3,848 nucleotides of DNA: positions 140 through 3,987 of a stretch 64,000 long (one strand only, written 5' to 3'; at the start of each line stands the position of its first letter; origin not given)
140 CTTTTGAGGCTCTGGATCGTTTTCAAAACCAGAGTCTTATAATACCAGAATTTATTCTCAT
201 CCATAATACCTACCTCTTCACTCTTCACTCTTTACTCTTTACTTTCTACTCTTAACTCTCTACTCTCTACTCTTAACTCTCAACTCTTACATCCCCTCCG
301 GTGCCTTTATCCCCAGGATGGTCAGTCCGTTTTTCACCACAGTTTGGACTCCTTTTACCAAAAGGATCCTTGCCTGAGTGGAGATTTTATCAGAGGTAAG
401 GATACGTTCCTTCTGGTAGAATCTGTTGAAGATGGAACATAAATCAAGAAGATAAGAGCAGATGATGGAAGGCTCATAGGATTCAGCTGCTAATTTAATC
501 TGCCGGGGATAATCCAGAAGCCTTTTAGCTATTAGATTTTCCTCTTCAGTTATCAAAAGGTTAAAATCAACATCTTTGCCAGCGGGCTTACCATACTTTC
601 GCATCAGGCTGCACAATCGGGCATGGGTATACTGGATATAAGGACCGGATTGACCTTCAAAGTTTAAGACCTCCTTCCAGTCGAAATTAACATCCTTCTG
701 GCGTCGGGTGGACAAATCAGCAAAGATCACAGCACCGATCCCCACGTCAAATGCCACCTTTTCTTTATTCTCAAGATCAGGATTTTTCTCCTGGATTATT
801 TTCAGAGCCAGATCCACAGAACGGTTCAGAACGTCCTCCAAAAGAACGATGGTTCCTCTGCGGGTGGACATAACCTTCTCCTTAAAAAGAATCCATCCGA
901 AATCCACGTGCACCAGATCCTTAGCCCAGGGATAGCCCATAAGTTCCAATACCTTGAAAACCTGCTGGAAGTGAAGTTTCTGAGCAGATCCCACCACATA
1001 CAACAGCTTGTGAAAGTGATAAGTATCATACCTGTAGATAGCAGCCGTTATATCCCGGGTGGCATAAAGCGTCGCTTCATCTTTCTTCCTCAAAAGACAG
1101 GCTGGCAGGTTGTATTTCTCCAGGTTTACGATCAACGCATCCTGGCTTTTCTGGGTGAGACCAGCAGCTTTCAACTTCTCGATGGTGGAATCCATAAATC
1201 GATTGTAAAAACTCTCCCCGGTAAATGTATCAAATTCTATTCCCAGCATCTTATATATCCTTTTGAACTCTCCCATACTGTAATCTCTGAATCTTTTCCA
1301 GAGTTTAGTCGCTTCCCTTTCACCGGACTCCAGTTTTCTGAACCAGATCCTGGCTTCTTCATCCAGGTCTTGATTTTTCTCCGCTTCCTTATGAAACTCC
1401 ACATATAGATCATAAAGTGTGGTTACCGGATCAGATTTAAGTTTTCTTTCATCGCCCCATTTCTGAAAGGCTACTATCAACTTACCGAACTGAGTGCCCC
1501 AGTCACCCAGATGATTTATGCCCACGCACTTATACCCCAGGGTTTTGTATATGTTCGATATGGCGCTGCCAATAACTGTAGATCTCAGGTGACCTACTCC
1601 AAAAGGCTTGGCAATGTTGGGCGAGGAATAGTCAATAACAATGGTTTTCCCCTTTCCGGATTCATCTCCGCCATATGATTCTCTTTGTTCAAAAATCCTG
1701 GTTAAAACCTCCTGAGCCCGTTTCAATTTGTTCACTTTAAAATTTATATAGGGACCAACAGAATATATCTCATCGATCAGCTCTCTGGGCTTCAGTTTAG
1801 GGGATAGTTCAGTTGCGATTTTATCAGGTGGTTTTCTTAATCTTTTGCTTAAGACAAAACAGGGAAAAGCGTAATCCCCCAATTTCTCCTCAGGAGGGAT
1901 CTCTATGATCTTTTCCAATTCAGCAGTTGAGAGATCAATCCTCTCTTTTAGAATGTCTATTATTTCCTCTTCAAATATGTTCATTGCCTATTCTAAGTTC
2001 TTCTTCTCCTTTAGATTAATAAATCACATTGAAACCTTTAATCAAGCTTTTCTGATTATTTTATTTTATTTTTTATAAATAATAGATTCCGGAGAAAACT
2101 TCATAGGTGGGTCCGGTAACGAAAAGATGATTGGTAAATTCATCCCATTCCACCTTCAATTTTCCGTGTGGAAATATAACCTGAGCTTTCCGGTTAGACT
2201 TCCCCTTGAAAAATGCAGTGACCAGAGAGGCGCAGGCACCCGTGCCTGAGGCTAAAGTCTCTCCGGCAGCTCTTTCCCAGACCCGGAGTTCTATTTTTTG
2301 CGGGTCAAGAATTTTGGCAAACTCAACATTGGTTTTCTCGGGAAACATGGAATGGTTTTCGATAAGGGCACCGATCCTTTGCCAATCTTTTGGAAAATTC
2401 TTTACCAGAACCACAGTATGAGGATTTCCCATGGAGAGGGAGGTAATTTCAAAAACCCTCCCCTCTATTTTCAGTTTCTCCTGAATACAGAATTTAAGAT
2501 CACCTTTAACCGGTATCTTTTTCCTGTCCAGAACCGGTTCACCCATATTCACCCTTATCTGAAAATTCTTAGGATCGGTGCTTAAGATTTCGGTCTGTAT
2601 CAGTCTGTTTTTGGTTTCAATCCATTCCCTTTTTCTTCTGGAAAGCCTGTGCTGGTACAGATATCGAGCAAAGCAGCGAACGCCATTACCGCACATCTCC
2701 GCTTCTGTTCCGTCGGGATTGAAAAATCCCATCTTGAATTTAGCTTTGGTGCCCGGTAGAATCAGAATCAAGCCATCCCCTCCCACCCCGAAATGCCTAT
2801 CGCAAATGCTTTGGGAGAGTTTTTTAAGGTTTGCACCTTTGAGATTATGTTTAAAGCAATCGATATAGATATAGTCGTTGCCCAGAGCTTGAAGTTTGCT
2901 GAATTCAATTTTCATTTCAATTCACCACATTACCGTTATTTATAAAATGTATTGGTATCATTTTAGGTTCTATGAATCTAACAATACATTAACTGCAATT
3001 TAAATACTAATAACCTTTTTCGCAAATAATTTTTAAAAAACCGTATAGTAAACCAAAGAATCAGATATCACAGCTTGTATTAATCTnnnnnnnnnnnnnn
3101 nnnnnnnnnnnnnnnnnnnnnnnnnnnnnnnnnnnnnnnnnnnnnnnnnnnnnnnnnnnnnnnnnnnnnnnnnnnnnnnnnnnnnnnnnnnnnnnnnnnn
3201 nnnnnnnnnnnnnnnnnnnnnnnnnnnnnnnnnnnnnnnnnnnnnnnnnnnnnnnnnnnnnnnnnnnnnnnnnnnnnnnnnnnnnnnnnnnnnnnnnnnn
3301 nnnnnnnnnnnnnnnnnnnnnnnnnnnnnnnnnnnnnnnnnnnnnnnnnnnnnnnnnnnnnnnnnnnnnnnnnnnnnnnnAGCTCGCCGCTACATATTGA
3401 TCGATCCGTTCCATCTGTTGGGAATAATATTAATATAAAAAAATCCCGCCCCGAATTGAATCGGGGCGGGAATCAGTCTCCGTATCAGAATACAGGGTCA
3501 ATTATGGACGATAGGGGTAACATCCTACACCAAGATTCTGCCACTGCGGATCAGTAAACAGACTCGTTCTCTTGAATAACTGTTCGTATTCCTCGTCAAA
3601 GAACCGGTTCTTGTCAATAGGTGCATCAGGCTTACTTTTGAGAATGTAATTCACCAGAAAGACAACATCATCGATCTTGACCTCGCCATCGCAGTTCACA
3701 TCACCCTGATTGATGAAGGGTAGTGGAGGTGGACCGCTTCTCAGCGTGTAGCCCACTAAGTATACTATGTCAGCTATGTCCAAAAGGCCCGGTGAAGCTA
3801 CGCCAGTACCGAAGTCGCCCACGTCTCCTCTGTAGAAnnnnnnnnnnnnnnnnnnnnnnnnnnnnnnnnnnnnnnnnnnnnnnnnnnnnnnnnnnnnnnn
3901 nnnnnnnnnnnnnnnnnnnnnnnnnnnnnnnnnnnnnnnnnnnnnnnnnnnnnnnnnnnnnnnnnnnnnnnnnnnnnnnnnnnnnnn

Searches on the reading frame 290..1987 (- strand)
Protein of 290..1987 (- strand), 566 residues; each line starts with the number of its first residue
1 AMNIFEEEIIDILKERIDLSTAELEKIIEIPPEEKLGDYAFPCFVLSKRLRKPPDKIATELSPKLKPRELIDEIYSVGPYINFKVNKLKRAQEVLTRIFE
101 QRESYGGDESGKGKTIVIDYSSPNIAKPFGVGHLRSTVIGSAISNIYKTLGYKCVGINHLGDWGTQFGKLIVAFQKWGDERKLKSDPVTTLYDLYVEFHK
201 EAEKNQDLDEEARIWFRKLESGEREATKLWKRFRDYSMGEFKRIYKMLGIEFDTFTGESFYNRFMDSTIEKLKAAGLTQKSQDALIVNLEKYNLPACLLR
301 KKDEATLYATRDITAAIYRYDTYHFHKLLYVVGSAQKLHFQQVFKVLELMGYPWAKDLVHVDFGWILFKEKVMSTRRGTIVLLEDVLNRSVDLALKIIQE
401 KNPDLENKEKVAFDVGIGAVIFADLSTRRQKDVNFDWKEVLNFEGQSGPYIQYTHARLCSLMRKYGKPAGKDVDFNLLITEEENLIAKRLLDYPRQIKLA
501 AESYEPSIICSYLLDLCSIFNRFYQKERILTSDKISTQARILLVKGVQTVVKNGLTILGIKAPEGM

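Call 6: search_protein_families(library=pfam, proteins=[window:290-1987:-], max_evalue=0.01)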
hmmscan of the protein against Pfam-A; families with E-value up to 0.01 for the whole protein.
window:290-1987:- (566 aa): 3 families
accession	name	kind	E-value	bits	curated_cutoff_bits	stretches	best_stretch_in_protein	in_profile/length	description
PF00750.26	tRNA-synt_1d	-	2.1e-100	336.5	23.3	1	97-437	4-349/349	tRNA synthetases class I (R), catalytic domain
PF05746.21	DALR_1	-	4.9e-33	114.1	22.3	1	451-566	1-117/117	DALR anticodon binding domain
PF03485.21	Arg_tRNA_synt_N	-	3.7e-16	59.9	21.5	1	6-84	4-84/85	Arginyl tRNA synthetase N terminal domain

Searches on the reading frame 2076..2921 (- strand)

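Call 79: search_protein_families(library=pfam, proteins=[window:2076-2921:-], max_evalue=0.001)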
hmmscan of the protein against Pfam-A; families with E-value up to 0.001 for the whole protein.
window:2076-2921:- (282 aa): 1 family
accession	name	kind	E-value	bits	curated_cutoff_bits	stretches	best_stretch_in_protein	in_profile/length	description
PF01678.24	DAP_epimerase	-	1.1e-52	177.6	34.7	2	7-130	1-119/121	Diaminopimelate epimerase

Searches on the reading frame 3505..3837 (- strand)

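Call 67: search_protein_families(library=pfam, proteins=[window:3505-3837:-], max_evalue=10)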
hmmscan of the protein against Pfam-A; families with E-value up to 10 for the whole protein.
seq(111 aa): 1 family
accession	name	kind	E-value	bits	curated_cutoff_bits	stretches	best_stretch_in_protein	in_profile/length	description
PF00404.24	Dockerin_1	-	0.00017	22.1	22.9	1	45-77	2-34/57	Dockerin type I domain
